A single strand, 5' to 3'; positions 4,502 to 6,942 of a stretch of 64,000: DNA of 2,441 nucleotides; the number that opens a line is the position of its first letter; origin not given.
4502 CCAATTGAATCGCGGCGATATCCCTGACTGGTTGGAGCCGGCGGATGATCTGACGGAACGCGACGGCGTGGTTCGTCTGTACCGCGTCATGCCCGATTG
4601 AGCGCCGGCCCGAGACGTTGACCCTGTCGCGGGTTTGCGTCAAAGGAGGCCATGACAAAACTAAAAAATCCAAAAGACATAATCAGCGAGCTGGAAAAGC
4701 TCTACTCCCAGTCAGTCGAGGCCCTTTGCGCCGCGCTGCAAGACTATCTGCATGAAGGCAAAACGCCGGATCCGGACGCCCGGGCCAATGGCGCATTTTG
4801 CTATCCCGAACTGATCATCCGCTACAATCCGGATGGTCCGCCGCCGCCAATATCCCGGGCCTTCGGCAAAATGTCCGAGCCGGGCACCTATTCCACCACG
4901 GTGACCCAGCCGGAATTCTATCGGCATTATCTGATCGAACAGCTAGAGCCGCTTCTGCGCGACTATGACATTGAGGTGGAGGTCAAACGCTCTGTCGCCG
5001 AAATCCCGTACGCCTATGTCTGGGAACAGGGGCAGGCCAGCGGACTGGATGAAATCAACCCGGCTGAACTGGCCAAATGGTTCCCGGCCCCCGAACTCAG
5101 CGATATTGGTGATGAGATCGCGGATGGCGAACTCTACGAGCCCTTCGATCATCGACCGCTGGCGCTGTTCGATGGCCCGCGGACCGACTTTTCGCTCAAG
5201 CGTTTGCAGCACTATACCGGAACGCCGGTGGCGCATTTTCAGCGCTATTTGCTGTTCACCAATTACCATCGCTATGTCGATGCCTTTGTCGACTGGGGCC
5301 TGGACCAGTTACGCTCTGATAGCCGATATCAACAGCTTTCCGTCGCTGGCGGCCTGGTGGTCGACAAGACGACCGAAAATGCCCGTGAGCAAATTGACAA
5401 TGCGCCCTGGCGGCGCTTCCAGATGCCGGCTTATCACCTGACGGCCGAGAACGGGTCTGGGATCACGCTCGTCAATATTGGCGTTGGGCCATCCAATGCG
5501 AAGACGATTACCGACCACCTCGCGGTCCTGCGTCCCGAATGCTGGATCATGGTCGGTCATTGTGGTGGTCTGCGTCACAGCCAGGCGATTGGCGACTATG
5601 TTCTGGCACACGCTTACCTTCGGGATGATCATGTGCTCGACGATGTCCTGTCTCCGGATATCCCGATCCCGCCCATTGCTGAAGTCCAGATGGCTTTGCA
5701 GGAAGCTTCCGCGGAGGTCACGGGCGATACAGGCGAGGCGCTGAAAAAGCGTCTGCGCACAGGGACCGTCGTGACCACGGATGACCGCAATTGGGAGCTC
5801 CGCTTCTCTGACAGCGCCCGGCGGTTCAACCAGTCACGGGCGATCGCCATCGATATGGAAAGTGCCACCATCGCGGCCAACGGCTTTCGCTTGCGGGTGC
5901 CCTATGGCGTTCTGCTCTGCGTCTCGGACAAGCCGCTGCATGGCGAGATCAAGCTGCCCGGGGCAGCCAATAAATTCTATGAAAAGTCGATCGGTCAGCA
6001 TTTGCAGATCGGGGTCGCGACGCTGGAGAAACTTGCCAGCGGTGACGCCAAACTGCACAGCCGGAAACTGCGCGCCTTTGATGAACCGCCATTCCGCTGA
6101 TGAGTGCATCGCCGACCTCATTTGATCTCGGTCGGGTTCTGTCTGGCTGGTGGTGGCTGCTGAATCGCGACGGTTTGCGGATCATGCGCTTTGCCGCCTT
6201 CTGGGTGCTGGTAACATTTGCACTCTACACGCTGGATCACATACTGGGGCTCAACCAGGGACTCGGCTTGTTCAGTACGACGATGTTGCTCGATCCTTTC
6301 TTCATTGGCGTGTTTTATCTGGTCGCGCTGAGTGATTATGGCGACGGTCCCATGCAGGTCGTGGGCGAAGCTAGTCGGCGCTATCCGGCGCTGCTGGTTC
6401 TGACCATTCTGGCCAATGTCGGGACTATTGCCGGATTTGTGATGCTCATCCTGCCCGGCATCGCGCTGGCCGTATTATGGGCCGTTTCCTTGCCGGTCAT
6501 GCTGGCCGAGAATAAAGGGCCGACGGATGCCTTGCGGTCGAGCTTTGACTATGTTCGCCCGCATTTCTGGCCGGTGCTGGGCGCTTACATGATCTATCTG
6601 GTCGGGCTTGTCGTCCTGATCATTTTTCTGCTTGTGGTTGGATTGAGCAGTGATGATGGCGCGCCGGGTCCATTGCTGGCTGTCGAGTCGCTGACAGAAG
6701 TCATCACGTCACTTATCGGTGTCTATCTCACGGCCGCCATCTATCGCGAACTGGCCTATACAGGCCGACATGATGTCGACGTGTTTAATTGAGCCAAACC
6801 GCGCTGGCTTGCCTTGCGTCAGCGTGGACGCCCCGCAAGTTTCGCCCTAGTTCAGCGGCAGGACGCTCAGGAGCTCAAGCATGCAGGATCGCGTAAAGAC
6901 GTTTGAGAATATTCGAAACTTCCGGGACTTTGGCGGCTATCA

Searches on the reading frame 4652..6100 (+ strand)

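Call 78: search_protein_families(library=pfam, proteins=[window:4652-6100:+], max_evalue=0.00001)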
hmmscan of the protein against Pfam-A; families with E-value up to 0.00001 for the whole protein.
window:4652-6100:+ (482 aa): 2 families
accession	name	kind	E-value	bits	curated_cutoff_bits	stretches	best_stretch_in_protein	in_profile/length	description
PF10423.15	AMNp_N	-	7.9e-45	152.8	27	1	10-161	2-147/154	Bacterial AMP nucleoside phosphorylase N-terminus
PF01048.26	PNP_UDP_1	-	8e-21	74.9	25.1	1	244-430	15-202/233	Phosphorylase superfamily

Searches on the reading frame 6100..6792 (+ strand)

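Call 78: search_protein_families(library=pfam, proteins=[window:6100-6792:+], max_evalue=0.00001)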
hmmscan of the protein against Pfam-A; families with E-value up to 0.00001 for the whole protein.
window:6100-6792:+ (230 aa): 2 families
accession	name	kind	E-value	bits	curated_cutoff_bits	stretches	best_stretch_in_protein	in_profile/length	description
PF06790.16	UPF0259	-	7.7e-07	29.6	31.4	1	91-210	126-242/248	Uncharacterised protein family (UPF0259)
PF10110.14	GPDPase_memb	-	8.8e-07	28.4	29.6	1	105-181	159-236/321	Membrane domain of glycerophosphoryl diester phosphodiesterase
